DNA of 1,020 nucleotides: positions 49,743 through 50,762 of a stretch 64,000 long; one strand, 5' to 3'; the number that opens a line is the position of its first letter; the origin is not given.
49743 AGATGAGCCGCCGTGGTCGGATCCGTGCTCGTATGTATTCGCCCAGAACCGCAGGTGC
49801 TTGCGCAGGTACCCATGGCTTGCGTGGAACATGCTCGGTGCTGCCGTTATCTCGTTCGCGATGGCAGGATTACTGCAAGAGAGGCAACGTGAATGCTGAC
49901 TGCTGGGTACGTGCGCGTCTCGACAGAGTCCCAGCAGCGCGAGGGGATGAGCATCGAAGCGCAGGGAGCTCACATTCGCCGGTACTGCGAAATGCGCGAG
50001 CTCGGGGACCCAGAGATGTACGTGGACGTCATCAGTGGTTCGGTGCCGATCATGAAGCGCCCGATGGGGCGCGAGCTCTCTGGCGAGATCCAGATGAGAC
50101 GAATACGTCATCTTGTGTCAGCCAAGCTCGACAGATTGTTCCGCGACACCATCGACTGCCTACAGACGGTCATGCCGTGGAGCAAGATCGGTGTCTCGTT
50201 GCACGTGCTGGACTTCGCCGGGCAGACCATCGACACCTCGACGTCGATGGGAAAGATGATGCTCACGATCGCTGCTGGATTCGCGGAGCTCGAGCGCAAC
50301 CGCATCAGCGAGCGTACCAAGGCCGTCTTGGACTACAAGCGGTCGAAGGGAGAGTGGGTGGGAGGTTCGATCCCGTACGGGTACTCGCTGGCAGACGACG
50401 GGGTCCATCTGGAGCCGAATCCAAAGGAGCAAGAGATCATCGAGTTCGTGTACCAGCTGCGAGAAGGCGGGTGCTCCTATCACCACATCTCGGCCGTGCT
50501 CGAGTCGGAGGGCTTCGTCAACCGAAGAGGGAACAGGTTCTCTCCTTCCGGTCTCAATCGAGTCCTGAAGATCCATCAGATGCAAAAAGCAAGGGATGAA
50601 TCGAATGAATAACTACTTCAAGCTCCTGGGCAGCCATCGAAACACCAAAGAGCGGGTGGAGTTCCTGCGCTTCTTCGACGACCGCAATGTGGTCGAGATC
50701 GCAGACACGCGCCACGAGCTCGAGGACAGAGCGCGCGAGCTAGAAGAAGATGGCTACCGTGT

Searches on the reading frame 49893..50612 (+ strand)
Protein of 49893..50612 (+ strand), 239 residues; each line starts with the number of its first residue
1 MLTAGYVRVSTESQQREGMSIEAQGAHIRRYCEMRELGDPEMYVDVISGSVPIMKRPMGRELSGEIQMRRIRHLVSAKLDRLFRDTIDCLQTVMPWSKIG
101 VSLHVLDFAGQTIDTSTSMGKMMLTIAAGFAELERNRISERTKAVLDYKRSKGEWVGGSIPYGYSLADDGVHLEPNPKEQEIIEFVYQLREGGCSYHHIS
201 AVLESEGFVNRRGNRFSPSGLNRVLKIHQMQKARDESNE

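Call 19: search_protein_families(library=phrogs, proteins=[window:49893-50612:+], max_evalue=0.001)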
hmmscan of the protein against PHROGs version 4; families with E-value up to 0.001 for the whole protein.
window:49893-50612:+ (239 aa): 2 families
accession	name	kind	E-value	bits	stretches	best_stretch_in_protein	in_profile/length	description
phrog_95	-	integration and excision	4.6e-55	188.4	1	3-226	90-309/651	integrase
phrog_125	-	DNA, RNA and nucleotide metabolism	3.5e-34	119.5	1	2-236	21-211/254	DNA invertase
